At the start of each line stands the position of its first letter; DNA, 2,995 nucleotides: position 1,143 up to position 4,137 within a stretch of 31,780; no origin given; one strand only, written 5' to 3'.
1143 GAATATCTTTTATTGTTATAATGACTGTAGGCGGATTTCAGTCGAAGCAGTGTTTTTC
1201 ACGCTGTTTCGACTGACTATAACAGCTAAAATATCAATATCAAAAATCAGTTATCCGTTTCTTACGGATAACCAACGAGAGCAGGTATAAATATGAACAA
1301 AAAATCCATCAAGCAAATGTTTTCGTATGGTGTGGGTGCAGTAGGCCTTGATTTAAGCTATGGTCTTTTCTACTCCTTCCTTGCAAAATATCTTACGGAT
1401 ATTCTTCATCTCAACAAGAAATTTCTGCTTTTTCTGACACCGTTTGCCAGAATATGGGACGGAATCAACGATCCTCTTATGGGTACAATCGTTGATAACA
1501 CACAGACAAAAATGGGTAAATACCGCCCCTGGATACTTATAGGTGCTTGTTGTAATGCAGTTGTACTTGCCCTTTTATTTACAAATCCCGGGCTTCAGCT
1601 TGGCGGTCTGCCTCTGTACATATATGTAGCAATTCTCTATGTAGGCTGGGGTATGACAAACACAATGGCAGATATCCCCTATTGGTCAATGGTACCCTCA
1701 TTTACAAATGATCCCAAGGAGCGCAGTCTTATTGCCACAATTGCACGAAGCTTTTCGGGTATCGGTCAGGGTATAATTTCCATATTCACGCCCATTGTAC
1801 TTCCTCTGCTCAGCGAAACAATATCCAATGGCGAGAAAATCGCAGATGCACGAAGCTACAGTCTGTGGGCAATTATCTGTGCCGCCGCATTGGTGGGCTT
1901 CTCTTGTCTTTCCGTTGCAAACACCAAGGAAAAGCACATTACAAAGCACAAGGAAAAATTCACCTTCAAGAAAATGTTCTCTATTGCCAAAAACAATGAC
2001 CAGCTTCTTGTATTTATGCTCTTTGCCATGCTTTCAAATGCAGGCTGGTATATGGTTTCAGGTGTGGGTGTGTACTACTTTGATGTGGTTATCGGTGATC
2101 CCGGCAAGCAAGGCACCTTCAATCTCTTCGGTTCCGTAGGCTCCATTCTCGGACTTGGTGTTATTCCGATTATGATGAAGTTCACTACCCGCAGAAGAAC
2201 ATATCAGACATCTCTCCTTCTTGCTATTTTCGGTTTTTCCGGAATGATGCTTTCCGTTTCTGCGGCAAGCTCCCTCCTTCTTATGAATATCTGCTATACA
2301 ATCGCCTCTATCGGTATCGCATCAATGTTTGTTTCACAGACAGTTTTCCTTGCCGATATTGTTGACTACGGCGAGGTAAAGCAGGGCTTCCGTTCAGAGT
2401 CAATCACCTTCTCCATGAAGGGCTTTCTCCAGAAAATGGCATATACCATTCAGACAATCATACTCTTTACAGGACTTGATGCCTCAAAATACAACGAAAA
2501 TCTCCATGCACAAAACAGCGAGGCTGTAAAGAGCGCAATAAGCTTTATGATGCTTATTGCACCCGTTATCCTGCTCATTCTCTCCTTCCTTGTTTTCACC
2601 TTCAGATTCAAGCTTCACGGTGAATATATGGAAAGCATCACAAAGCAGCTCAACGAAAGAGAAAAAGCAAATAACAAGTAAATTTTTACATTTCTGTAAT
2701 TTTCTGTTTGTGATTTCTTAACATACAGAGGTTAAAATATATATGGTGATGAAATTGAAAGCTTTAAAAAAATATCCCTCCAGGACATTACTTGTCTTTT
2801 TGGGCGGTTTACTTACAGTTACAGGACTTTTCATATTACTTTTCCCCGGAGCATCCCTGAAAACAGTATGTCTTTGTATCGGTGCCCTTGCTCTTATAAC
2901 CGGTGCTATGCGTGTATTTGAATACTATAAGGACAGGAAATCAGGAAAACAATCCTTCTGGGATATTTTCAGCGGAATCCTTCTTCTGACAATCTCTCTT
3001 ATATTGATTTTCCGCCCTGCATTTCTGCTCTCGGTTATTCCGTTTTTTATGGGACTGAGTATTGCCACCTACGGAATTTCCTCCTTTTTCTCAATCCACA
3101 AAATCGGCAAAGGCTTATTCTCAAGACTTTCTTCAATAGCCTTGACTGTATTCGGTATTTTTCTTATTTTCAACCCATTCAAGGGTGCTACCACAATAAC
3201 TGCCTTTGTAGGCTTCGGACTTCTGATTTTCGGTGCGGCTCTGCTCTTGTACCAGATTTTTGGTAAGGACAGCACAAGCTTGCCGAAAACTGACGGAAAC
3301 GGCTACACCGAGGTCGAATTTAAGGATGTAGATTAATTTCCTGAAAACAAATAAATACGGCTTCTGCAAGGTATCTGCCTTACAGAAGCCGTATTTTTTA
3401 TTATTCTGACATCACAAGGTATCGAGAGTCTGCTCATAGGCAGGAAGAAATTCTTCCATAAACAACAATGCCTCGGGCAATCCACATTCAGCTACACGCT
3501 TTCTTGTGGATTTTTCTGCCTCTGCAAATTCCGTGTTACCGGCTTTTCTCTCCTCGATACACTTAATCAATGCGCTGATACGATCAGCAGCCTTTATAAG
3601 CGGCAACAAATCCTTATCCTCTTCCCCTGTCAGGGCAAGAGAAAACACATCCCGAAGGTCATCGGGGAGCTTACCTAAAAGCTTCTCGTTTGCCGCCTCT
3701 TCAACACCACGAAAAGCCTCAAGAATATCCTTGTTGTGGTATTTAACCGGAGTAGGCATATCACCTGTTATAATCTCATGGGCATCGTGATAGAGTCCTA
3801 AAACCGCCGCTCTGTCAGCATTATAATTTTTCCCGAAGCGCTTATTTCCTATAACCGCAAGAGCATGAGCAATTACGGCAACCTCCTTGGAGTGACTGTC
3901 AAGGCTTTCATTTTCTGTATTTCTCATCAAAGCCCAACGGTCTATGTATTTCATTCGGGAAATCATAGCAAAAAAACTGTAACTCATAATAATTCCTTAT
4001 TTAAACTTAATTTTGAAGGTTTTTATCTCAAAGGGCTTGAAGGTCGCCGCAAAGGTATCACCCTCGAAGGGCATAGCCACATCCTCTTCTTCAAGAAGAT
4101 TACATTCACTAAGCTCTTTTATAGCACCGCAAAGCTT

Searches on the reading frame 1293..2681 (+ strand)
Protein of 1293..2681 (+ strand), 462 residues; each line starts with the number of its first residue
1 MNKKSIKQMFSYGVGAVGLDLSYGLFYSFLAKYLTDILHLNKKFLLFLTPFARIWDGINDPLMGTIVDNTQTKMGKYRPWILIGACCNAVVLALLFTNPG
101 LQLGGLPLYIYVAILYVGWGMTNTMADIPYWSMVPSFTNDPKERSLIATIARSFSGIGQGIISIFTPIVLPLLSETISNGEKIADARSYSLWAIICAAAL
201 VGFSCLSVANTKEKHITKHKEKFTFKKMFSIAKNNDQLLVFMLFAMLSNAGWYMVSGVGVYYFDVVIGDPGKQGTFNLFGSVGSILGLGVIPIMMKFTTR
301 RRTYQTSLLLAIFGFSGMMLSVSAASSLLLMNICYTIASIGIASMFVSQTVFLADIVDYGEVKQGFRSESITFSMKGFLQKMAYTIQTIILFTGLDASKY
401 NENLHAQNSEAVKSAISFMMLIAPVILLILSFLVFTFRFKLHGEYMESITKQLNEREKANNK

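Call 9: search_protein_families(library=pfam, proteins=[window:1293-2681:+], max_evalue=0.001)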
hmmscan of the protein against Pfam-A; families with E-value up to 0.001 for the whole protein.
window:1293-2681:+ (462 aa): 2 families
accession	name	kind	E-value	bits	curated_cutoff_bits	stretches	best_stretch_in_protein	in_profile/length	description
PF13347.12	MFS_2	-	5e-77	259.7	27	1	11-441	1-425/427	MFS/sugar transport protein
PF07690.21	MFS_1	-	2.2e-11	43.7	33.4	2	142-357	117-323/347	Major Facilitator Superfamily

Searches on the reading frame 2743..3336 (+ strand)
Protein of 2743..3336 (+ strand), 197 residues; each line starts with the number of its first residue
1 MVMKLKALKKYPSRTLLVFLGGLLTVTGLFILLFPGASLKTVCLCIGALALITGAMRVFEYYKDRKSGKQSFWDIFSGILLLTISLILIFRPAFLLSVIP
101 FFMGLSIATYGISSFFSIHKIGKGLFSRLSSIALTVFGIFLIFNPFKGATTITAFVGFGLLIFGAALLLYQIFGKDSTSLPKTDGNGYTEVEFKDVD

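Call 9: search_protein_families(library=pfam, proteins=[window:2743-3336:+], max_evalue=0.001)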
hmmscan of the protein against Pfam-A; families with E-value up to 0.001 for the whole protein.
window:2743-3336:+ (197 aa): 3 families
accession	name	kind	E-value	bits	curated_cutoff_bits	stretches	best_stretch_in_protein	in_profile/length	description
PF03729.18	DUF308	-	1.4e-19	70.5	25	2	20-90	2-73/73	Short repeat of unknown function (DUF308)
PF03779.20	SPW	-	0.00012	22.9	31.5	0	73-166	5-92/93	SPW repeat domain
PF19053.6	EccD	-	0.00042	19.8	30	0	13-68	1-58/339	EccD-like transmembrane domain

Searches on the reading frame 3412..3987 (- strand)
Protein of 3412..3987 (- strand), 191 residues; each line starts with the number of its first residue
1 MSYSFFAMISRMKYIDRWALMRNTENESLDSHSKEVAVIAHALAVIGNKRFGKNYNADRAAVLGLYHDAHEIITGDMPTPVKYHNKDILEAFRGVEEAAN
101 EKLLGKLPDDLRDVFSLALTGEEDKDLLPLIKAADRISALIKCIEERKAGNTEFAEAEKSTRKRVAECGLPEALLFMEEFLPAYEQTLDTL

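Call 9: search_protein_families(library=pfam, proteins=[window:3412-3987:-], max_evalue=0.001)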
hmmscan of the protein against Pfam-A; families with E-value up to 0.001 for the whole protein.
window:3412-3987:- (191 aa): 3 families
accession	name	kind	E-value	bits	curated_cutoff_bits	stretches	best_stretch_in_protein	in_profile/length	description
PF12917.13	YfbR-like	-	2.1e-72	243.1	25.9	1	4-184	1-182/182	5'-deoxynucleotidase YfbR-like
PF13023.12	HD_3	-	9.5e-10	39.1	22.5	1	10-165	2-152/165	HD domain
PF01966.28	HD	-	6.2e-07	30.2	22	1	30-139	2-115/116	HD domain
